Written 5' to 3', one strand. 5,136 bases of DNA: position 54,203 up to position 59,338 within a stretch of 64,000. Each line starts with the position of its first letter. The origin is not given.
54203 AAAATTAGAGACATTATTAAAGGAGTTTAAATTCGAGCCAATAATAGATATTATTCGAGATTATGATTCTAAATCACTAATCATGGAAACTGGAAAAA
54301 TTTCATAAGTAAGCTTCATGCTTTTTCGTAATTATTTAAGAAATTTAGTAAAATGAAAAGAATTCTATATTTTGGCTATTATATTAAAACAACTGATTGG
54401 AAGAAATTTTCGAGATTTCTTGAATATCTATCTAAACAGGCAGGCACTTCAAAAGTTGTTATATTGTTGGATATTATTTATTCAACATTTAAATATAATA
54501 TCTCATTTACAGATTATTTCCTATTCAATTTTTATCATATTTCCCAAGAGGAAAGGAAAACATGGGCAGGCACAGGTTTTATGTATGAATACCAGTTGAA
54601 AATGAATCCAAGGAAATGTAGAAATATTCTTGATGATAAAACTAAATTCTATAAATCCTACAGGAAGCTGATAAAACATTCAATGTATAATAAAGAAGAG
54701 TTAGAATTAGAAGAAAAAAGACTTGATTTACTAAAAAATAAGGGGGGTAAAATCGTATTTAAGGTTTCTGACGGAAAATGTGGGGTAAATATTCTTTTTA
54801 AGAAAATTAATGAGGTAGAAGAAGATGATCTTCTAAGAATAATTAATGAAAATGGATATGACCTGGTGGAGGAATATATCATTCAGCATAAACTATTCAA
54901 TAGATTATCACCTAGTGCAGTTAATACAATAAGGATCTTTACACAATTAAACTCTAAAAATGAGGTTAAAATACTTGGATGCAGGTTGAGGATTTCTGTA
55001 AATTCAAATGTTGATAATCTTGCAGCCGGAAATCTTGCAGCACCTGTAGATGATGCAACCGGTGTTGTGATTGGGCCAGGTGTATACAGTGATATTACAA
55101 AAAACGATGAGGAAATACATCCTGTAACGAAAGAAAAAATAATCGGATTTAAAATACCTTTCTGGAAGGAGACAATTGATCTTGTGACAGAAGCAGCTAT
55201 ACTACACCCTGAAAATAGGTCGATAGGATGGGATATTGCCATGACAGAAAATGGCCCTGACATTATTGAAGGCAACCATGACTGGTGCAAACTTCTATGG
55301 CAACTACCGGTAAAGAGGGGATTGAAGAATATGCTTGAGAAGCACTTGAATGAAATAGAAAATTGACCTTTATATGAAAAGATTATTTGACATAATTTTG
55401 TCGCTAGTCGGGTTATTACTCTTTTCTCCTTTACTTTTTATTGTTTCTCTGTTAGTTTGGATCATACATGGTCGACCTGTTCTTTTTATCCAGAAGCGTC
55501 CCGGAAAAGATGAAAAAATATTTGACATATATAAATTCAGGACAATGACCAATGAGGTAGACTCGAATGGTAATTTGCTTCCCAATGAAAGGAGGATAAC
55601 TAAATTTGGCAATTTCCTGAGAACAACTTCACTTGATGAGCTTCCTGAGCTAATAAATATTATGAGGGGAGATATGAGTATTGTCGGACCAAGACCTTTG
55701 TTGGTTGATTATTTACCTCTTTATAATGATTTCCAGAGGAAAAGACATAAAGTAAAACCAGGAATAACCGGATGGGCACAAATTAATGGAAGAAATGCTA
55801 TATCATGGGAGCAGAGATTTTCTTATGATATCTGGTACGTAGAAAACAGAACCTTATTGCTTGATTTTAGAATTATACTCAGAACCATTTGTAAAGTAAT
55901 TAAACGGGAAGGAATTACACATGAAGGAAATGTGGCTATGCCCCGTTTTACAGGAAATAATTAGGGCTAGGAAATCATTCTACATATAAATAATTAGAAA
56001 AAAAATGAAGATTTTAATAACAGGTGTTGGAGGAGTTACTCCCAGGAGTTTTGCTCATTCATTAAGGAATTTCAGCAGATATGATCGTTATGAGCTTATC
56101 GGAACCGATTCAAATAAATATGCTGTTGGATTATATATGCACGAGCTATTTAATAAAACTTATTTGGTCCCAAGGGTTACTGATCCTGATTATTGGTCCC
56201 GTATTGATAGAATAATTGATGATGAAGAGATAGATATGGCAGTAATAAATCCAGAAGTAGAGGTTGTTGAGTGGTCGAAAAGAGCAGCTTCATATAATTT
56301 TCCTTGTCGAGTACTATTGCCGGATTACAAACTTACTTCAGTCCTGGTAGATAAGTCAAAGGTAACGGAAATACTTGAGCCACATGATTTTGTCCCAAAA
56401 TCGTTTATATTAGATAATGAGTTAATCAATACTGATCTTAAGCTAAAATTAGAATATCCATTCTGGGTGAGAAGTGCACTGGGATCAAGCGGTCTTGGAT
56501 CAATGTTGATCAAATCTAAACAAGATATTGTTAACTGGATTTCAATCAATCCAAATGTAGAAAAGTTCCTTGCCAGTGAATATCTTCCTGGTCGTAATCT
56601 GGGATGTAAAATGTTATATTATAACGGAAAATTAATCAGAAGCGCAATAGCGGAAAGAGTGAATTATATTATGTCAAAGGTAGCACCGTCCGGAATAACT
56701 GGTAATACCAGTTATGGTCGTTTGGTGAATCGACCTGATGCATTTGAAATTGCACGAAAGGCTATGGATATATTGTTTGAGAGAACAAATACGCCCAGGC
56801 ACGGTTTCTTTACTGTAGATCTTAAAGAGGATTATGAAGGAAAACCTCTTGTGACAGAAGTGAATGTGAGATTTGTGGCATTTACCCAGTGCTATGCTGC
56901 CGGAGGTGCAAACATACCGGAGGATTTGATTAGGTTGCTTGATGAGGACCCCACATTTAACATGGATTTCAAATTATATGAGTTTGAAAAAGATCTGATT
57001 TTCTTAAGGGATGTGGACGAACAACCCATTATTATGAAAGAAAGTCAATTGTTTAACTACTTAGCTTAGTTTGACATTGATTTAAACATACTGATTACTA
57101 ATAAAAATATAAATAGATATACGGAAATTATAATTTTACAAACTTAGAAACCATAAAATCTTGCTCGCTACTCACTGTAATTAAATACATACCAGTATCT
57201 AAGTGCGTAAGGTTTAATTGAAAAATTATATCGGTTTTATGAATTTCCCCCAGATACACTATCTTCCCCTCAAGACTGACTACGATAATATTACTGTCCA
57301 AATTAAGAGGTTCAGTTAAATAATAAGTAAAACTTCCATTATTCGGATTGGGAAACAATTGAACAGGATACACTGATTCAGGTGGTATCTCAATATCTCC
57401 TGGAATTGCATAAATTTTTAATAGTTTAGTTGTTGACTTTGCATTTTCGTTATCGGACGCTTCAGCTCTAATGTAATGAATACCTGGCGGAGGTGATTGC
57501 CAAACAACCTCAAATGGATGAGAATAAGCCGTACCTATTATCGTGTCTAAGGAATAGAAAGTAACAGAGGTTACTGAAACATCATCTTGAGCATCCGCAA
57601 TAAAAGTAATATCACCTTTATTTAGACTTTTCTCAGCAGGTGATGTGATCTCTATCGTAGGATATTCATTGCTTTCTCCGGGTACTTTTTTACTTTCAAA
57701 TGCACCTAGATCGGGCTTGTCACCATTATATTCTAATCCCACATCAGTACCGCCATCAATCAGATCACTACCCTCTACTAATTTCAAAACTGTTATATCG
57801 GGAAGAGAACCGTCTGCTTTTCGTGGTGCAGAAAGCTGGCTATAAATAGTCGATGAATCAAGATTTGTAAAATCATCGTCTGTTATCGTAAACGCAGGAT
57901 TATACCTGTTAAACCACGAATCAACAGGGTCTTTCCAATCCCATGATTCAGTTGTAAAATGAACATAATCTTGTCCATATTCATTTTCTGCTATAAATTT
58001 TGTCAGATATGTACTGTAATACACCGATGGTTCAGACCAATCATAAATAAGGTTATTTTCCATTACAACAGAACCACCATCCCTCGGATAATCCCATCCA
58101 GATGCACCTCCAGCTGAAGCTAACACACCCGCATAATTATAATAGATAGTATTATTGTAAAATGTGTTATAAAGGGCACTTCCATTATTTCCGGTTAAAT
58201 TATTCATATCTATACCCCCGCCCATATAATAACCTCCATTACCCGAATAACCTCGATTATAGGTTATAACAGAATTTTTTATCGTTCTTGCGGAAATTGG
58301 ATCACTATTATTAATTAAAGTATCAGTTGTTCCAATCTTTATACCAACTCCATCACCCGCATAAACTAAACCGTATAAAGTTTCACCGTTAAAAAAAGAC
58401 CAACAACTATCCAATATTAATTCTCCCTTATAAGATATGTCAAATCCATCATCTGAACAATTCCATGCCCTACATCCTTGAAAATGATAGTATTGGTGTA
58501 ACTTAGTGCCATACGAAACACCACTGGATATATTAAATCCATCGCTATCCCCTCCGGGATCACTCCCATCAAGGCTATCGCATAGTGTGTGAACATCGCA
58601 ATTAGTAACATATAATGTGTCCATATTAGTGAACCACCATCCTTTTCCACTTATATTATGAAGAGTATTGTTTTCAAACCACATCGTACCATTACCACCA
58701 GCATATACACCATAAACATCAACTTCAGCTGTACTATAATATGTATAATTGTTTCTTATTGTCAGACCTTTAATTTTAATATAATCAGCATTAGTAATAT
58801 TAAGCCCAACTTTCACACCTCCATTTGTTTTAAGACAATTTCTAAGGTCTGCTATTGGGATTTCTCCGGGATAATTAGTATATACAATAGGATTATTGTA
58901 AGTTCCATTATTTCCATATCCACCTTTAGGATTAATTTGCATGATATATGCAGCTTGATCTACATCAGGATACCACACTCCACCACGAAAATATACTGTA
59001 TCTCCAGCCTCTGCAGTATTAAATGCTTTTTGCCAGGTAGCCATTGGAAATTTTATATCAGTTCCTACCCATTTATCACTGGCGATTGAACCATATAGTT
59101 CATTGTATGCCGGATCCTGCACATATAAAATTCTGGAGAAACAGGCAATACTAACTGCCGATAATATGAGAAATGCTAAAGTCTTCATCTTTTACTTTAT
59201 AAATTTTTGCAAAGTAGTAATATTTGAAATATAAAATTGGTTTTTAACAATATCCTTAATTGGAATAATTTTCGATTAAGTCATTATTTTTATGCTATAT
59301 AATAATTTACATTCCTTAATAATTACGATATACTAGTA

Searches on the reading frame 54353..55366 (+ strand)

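Call 17: search_protein_families(library=pfam, proteins=[window:54353-55366:+], max_evalue=0.0001)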
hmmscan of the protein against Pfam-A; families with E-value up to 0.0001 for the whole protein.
window:54353-55366:+ (337 aa): 1 family
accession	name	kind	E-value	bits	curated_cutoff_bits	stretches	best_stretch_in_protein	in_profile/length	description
PF14397.11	ATPgrasp_ST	-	1.6e-44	152.6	31.4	1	79-330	5-275/278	Sugar-transfer associated ATP-grasp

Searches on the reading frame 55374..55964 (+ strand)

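Call 17: search_protein_families(library=pfam, proteins=[window:55374-55964:+], max_evalue=0.0001)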
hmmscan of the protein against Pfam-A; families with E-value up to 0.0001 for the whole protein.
window:55374-55964:+ (196 aa): 1 family
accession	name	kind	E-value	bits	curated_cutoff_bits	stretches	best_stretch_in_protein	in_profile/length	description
PF02397.22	Bac_transf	-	2.6e-66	223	27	1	2-177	1-179/179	Bacterial sugar transferase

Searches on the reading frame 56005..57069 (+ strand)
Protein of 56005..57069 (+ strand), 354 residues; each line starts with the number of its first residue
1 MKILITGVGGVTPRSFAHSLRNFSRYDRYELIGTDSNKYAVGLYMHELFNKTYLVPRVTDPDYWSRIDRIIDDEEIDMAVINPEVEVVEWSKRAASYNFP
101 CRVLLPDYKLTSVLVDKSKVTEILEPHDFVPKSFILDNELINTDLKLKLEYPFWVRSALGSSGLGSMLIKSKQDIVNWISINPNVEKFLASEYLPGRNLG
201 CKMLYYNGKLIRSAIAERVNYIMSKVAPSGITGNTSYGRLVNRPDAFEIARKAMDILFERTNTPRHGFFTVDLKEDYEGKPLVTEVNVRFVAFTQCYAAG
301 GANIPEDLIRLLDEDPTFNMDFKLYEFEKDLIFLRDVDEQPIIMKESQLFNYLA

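Call 18: search_protein_families(library=ncbifam, proteins=[window:56005-57069:+], max_evalue=0.00001)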
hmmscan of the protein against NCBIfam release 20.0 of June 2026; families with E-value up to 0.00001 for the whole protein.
window:56005-57069:+ (354 aa): 5 families
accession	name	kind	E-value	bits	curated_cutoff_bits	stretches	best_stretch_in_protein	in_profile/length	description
NF009402.0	PRK12767.1-1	equivalog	1.1e-21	77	218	1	1-311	3-297/329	carbamoyl phosphate synthase-like protein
NF009406.0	PRK12767.1-5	equivalog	1.5e-16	60.4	271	1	27-310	26-291/327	carbamoyl phosphate synthase-like protein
NF009405.0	PRK12767.1-4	equivalog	5.9e-16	58.4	390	1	2-335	2-308/320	carbamoyl phosphate synthase-like protein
NF005315.0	PRK06849.1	equivalog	2.8e-06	26.6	406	1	27-148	27-149/389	hypothetical protein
NF009403.0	PRK12767.1-2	equivalog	3.2e-06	26.6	286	1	27-222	20-213/342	carbamoyl phosphate synthase-like protein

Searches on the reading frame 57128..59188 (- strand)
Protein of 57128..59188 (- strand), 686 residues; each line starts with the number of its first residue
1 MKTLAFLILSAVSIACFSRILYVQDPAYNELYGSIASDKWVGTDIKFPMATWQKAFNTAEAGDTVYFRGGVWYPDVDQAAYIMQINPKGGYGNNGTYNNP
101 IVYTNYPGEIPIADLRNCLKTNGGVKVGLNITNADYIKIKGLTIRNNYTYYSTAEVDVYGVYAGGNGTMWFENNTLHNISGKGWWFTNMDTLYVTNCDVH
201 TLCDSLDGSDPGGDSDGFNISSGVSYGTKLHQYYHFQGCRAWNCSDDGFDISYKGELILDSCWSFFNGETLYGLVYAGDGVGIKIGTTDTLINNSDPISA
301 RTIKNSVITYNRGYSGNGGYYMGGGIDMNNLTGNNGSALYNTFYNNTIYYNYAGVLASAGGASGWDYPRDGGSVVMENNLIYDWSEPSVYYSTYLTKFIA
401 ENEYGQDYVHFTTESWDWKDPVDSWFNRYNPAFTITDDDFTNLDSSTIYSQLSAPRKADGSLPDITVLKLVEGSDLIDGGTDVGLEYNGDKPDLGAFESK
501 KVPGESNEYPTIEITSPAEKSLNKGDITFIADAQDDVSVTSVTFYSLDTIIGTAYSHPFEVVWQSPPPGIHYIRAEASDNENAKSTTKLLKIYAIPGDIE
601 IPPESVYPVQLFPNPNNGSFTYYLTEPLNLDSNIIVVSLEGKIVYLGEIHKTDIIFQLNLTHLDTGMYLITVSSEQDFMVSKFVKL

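Call 18: search_protein_families(library=ncbifam, proteins=[window:57128-59188:-], max_evalue=0.00001)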
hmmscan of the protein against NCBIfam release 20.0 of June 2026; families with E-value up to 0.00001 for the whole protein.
window:57128-59188:- (686 aa): 2 families
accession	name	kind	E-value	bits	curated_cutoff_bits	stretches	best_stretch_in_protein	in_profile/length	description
NF041899.1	pec_ly_PelN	equivalog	1.1e-35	123.3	740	2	38-359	36-338/437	pectate lyase PelN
TIGR04183.1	Por_Secre_tail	domain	3.4e-09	36.5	23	1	611-685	1-71/72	T9SS type A sorting domain-containing protein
